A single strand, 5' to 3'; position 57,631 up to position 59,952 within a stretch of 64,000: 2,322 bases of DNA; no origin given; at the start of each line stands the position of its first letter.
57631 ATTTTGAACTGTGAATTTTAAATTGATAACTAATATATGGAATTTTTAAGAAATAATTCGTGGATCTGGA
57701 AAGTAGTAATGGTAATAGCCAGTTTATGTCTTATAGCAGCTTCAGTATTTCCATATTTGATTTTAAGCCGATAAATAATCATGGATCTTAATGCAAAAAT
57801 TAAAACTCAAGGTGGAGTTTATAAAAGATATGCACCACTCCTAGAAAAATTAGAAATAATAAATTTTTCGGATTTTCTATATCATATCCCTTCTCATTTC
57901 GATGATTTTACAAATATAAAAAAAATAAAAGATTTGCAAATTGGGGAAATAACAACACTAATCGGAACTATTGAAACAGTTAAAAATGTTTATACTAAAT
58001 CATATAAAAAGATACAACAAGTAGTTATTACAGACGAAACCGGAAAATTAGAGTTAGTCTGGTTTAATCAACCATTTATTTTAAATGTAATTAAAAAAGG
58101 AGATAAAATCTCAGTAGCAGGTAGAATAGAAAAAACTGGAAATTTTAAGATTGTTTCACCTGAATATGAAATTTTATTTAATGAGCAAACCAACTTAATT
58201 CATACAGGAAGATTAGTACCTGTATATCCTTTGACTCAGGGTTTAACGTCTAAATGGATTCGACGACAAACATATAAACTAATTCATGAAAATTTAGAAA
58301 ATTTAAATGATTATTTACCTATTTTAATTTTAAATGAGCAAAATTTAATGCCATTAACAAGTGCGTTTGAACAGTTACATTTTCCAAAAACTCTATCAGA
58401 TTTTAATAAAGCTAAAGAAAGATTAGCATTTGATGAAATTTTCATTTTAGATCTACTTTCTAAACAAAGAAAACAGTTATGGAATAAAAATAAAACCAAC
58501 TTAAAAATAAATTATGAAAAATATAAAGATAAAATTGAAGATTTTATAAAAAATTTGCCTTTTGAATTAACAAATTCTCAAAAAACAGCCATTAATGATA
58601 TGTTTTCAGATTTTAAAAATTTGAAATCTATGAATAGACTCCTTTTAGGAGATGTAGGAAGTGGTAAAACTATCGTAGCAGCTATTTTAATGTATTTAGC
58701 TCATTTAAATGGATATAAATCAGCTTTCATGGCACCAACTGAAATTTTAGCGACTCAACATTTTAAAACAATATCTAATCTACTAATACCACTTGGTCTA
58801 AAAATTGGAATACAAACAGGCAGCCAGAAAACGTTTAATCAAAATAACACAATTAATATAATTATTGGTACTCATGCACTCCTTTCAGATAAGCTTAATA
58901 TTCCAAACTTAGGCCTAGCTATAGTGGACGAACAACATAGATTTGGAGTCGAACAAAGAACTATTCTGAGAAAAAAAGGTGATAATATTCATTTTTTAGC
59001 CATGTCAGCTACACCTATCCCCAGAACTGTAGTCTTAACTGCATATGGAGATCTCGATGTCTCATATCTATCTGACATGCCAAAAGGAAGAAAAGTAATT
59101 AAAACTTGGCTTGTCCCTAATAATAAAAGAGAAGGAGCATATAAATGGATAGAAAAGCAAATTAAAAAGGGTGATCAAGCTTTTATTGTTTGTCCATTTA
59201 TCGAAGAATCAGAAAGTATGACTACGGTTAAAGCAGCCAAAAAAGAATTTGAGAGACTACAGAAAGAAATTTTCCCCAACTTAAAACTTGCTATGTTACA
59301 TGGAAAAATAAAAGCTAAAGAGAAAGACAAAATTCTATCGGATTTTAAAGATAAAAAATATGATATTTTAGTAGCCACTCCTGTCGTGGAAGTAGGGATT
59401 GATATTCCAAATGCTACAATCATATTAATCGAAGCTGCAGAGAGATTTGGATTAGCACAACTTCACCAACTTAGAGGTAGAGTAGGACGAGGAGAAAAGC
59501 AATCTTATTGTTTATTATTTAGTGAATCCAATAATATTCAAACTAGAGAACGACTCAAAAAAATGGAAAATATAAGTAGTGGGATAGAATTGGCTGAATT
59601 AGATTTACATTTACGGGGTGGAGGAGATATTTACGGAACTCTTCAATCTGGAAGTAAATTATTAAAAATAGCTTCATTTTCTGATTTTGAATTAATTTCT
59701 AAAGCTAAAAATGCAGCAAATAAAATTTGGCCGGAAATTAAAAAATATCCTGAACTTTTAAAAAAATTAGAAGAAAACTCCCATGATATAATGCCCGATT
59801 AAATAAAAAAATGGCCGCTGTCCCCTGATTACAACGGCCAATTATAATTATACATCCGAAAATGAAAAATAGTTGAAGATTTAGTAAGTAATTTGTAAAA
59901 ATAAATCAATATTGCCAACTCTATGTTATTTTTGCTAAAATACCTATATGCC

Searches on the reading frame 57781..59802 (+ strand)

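Call 73: search_protein_families(library=pfam, proteins=[window:57781-59802:+], max_evalue=0.0001)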
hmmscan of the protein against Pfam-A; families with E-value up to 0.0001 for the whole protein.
window:57781-59802:+ (673 aa): 7 families
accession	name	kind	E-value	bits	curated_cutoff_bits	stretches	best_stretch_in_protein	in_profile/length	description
PF00270.35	DEAD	-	3.6e-24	85.8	26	1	266-416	3-163/167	DEAD/DEAH box helicase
PF17191.10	RecG_wedge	-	3.1e-22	79.3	23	1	7-163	2-154/162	RecG wedge domain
PF00271.37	Helicase_C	-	1.6e-20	73.8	23.5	1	457-570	6-108/110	Helicase conserved C-terminal domain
PF04851.21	ResIII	-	1.8e-12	47.9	22.5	1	261-412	2-162/164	Type III restriction enzyme, res subunit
PF01336.31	tRNA_anti-codon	-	1.6e-08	34.8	27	1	59-132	2-75/75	OB-fold nucleic acid binding domain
PF22590.2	Cas3-like_C_2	-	3e-07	31.1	27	1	480-571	9-104/106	CRISPR-associated nuclease/helicase Cas3, C-terminal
PF19833.4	RecG_dom3_C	-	3.1e-06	27.6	26.8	1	600-650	3-55/87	ATP-dependent DNA helicase RecG, domain 3, C-terminal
